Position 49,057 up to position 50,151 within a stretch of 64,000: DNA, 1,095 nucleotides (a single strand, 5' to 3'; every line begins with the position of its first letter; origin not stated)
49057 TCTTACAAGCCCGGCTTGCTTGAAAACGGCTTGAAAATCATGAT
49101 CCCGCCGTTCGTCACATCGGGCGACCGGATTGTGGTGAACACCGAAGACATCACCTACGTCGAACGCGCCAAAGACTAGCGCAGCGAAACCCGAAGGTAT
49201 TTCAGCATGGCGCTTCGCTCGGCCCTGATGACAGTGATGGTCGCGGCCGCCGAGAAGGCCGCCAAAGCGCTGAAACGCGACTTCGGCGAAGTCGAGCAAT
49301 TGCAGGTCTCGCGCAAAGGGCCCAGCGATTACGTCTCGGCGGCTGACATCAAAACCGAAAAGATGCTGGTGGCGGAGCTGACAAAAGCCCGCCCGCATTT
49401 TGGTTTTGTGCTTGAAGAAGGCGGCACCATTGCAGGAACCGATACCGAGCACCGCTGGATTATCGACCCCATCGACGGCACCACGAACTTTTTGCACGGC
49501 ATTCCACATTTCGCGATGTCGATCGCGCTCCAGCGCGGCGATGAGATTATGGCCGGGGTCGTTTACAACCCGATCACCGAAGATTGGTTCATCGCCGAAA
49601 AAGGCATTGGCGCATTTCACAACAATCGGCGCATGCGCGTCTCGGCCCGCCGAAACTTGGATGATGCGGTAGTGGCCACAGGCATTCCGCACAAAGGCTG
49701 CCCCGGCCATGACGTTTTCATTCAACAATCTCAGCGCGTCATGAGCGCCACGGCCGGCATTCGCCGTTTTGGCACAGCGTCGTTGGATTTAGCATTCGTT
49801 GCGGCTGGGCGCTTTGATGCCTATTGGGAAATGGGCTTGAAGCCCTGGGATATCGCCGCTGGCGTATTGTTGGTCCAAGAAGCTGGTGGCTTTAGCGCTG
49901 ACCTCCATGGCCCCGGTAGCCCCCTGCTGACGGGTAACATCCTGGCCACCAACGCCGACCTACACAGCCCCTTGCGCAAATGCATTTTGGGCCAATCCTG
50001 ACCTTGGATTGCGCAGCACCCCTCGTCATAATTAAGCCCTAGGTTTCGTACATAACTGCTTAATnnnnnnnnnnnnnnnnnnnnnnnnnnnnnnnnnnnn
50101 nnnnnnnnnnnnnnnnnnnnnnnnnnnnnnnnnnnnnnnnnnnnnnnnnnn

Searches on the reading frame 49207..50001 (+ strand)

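Call 11: search_protein_families(library=pfam, proteins=[window:49207-50001:+], max_evalue=0.01)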
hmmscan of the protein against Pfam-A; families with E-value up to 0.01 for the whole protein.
window:49207-50001:+ (264 aa): 1 family
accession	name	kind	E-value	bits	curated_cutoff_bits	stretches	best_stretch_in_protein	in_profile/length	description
PF00459.30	Inositol_P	-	7.1e-62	209.8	27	1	7-250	5-255/271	Inositol monophosphatase family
